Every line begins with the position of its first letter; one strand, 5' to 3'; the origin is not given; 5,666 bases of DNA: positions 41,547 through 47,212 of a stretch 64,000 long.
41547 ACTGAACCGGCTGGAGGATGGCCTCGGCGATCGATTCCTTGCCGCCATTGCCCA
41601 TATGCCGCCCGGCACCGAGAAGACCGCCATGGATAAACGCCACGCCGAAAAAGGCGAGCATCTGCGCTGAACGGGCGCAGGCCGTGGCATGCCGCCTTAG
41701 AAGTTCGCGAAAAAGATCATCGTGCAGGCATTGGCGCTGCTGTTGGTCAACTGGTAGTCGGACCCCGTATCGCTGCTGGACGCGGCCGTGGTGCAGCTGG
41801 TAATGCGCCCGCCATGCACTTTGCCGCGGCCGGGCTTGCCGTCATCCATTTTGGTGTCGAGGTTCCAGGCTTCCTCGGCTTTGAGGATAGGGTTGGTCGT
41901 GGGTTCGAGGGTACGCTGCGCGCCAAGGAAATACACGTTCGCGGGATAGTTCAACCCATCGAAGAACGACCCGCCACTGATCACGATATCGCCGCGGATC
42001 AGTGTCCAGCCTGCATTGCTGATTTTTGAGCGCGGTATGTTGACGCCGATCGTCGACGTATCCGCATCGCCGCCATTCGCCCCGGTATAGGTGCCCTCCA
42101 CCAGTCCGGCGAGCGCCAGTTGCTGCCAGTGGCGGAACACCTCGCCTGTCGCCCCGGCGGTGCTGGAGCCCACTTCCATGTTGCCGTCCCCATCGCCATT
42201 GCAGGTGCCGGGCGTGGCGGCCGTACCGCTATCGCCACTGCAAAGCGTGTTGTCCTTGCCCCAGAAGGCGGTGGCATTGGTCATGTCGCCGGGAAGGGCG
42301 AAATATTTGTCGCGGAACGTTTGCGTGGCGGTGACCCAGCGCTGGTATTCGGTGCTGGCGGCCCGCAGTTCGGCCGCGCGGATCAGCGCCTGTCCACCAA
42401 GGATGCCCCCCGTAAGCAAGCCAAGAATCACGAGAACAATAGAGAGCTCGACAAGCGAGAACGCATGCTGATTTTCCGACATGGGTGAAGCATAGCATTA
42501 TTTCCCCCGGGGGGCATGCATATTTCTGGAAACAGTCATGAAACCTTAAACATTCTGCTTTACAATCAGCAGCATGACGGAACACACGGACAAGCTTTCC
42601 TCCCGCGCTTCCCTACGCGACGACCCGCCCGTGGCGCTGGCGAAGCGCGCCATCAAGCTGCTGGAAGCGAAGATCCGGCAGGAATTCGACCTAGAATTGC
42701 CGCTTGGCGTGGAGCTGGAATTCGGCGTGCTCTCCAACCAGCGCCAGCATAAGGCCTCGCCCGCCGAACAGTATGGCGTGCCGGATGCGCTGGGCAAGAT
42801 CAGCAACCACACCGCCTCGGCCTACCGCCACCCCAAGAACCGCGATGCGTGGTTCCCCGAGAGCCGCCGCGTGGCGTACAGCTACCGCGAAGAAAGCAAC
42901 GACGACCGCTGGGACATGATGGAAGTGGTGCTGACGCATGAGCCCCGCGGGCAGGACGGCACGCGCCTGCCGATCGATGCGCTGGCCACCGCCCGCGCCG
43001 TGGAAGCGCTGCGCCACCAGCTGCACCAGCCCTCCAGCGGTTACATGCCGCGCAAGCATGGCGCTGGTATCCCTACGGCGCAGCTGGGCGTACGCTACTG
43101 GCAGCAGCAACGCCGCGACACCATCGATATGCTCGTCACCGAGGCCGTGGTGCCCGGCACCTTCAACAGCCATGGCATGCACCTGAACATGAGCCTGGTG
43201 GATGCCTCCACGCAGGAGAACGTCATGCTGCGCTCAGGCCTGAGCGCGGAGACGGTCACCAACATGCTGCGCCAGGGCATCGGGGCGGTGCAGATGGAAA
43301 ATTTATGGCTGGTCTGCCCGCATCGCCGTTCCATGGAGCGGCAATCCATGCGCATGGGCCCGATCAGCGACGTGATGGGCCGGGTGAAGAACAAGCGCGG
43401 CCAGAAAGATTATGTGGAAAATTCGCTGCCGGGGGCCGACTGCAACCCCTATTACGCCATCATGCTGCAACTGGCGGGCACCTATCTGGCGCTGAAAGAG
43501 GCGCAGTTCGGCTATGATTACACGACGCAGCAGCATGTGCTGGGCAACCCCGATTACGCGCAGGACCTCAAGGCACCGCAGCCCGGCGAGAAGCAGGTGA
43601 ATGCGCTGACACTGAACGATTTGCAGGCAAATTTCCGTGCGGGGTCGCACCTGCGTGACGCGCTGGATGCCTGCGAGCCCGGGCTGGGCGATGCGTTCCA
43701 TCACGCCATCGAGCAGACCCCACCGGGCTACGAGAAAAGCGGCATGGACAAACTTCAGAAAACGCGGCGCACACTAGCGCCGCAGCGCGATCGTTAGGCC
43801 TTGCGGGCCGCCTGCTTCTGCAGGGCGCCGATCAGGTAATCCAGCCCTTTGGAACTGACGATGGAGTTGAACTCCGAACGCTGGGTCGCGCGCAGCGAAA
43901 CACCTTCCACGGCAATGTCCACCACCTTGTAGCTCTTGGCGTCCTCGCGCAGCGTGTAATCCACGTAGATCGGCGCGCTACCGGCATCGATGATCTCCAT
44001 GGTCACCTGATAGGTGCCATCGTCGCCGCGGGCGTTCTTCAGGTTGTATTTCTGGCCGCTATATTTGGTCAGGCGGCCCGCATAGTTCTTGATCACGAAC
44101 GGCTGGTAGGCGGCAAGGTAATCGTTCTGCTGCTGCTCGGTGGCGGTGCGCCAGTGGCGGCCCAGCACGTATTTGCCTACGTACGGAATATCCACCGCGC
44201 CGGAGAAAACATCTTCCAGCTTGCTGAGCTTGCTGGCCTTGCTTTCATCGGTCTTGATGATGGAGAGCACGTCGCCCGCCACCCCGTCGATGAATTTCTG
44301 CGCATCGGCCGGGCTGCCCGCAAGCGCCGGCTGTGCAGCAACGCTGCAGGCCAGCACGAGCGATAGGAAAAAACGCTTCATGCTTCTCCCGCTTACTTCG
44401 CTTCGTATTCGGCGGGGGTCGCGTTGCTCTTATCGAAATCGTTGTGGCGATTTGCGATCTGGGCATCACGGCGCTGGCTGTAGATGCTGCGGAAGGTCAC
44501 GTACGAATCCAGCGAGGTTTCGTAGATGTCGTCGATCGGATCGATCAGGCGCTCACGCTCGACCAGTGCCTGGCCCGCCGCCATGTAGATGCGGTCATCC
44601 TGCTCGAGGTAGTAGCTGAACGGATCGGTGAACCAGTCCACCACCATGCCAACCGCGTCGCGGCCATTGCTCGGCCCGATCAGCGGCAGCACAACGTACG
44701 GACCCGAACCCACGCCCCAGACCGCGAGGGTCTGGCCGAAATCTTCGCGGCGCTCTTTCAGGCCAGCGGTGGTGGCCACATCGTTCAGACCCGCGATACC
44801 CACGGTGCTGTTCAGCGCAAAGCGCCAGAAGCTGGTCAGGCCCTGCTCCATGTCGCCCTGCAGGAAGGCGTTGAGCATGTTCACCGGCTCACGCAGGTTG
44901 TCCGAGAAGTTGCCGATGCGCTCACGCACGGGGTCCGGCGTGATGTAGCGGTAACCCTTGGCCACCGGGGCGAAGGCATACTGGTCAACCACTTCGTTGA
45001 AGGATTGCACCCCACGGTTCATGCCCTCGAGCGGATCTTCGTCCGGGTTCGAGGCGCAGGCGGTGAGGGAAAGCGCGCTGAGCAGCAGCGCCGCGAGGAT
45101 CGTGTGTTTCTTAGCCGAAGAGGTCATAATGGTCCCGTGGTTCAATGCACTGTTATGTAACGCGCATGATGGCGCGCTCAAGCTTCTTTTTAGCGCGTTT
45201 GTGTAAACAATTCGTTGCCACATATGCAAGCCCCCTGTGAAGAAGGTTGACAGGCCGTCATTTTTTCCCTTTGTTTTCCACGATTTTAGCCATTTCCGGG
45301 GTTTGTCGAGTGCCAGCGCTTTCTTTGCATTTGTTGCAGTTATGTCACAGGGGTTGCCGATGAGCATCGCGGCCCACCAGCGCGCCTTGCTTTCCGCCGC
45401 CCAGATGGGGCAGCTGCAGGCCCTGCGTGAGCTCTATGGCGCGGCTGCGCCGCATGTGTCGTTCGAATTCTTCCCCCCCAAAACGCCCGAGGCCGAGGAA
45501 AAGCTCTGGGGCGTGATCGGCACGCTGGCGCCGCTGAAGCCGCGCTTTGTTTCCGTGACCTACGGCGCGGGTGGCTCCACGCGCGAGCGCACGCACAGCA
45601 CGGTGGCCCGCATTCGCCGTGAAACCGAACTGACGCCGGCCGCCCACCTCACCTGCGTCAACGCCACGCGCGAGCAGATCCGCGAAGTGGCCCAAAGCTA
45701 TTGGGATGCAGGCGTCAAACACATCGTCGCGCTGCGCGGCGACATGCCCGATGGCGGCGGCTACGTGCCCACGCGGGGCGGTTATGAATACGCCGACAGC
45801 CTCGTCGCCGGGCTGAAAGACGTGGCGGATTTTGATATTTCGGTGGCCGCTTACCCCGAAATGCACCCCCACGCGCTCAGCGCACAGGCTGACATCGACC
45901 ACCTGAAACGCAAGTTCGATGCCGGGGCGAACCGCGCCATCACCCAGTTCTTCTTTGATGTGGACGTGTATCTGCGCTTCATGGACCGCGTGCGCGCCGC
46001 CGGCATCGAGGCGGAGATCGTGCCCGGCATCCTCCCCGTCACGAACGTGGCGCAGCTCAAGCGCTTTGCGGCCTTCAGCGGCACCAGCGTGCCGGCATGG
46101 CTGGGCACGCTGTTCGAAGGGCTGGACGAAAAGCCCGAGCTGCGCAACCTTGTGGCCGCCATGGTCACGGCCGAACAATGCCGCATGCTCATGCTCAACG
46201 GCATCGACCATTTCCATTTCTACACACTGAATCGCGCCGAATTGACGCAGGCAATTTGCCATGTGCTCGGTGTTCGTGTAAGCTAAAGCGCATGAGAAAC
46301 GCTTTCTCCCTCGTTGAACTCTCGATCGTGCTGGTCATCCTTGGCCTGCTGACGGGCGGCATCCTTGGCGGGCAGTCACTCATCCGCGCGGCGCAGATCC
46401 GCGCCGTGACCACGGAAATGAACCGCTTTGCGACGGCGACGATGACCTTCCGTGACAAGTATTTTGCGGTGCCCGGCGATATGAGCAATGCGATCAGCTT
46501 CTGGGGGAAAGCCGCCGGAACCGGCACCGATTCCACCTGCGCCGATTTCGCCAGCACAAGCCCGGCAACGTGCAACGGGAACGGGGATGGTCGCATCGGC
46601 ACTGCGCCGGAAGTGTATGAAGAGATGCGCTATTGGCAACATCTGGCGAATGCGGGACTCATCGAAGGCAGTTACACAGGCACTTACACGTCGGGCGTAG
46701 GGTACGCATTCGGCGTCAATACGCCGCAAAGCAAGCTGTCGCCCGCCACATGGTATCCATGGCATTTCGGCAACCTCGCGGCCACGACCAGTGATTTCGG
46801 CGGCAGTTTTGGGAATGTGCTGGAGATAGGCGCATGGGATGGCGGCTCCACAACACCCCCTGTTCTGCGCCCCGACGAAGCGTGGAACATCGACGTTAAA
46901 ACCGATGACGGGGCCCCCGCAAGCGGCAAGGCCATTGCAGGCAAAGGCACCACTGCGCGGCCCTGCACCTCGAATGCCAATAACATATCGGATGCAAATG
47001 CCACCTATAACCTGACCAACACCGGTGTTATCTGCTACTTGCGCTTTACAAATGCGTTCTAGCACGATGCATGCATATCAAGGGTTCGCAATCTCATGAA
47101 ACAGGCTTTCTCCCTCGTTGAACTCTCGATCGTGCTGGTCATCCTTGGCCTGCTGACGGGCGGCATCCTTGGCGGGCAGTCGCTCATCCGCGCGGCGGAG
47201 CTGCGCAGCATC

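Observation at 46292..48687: Five-member family of large prepilin-like proteins, all with Ala (not Gly) at the -1 cleavage position; three in a tight tandem array behind metF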

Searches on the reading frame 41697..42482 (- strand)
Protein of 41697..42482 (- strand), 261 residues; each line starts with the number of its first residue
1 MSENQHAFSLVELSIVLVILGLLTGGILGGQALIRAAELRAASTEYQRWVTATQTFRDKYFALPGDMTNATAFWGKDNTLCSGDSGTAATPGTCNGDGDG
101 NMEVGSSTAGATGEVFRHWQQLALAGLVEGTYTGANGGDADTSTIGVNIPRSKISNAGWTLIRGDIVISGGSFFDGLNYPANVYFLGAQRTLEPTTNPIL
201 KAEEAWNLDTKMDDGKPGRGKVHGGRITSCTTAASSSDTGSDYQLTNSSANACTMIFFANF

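Call 4: search_protein_families(library=pfam, proteins=[window:41697-42482:-], max_evalue=1)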
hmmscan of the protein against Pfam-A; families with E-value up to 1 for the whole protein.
window:41697-42482:- (261 aa): 1 family
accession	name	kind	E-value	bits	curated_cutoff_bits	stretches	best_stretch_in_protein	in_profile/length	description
PF07963.17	N_methyl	-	1.2e-05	25.1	21.2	1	4-28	3-27/27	Prokaryotic N-terminal methylation motif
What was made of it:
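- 41697..42482 (-): Family copy 2 (261 aa; leader MSENQHA), on the minus strand, flanked by two paralogous glutamine-synthetase-like genes. PF07963 25.1 bits against a gathering score of 21.2 (call 4).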

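Call 5: search_protein_families(library=ncbifam, proteins=[window:41697-42482:-], max_evalue=1)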
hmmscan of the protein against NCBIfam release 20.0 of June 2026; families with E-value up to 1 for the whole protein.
window:41697-42482:- (261 aa): 4 families
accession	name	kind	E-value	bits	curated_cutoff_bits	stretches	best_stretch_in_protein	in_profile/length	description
TIGR02532.1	IV_pilin_GFxxxE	domain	0.00011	21.9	16.3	1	5-27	1-23/24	prepilin-type N-terminal cleavage/methylation domain-containing protein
TIGR01708.2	typeII_sec_gspH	equivalog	0.0052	16.8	80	1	7-59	3-53/169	type II secretion system minor pseudopilin GspH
TIGR01710.1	typeII_sec_gspG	equivalog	0.032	14.3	88.85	1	7-64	2-60/134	type II secretion system major pseudopilin GspG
NF047788.1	TransRegPocR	equivalog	0.16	11.2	500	1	9-59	83-133/296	transcriptional regulator PocR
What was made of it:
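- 41697..42482 (-): TIGR02532 21.9 bits (call 5).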

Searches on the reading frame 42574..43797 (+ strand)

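Call 14: search_protein_families(library=pfam, proteins=[window:42574-43797:+], max_evalue=0.001)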
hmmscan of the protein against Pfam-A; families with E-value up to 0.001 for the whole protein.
window:42574-43797:+ (407 aa): 1 family
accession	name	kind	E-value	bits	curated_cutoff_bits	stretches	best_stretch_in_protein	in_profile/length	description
PF00120.29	Gln-synt_C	-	3.7e-07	30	24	1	198-304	146-261/344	Glutamine synthetase, catalytic domain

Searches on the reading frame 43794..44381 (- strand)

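Call 14: search_protein_families(library=pfam, proteins=[window:43794-44381:-], max_evalue=0.001)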
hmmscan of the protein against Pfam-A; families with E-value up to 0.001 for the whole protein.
window:43794-44381:- (195 aa): 1 family
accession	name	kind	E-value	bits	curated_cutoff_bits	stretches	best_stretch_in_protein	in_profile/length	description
PF05494.18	MlaC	-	3.6e-42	144.4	26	1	34-189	3-166/166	MlaC protein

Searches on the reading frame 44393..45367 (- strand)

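Call 14: search_protein_families(library=pfam, proteins=[window:44393-45367:-], max_evalue=0.001)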
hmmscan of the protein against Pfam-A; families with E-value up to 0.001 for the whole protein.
window:44393-45367:- (324 aa): 1 family
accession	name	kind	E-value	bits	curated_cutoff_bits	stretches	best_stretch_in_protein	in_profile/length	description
PF04333.18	MlaA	-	7.8e-73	244.7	25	1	110-302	2-194/195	MlaA lipoprotein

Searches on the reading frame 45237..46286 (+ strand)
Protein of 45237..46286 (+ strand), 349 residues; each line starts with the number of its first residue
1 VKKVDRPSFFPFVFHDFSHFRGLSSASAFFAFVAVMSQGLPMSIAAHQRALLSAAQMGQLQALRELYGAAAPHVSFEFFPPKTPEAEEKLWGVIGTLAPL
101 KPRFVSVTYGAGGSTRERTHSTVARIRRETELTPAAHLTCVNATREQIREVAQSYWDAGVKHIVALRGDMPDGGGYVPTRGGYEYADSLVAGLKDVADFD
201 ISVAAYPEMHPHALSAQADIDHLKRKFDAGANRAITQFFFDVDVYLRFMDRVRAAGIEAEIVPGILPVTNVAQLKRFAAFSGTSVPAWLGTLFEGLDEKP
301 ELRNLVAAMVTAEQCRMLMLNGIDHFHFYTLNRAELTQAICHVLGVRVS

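Call 14: search_protein_families(library=pfam, proteins=[window:45237-46286:+], max_evalue=0.001)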
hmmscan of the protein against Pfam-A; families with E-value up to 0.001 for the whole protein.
window:45237-46286:+ (349 aa): 1 family
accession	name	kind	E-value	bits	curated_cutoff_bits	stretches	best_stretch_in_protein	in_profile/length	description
PF02219.23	MTHFR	-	1.2e-96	323.9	24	1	69-345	8-287/287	Methylenetetrahydrofolate reductase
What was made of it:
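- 45237..46286 (+): metF (methylenetetrahydrofolate reductase). A context gene, same strand, directly upstream of the three-copy array. PF02219, E 1.2e-96 (call 14).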

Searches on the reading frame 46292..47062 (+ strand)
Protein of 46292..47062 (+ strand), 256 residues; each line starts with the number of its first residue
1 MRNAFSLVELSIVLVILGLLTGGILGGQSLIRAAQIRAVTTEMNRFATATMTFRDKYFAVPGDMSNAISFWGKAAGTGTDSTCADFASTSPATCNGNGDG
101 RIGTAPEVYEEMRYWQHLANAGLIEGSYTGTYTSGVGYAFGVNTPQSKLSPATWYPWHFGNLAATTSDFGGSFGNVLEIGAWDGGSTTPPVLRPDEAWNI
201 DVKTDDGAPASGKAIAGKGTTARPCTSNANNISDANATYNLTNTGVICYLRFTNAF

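Call 4: search_protein_families(library=pfam, proteins=[window:46292-47062:+], max_evalue=1)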
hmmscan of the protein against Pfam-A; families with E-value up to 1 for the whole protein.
window:46292-47062:+ (256 aa): 1 family
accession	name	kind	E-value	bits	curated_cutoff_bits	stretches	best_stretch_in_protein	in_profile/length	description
PF07963.17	N_methyl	-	0.00073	19.5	21.2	1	2-25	4-27/27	Prokaryotic N-terminal methylation motif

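Call 5: search_protein_families(library=ncbifam, proteins=[window:46292-47062:+], max_evalue=1)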
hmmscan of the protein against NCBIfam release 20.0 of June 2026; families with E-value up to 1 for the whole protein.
window:46292-47062:+ (256 aa): 3 families
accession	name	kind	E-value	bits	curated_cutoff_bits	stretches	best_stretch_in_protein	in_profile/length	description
TIGR02532.1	IV_pilin_GFxxxE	domain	0.00024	20.8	16.3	1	3-24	2-23/24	prepilin-type N-terminal cleavage/methylation domain-containing protein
TIGR01708.2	typeII_sec_gspH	equivalog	0.00096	19.2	80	1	5-56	4-53/169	type II secretion system minor pseudopilin GspH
TIGR01710.1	typeII_sec_gspG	equivalog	0.013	15.5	88.85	1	4-61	2-60/134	type II secretion system major pseudopilin GspG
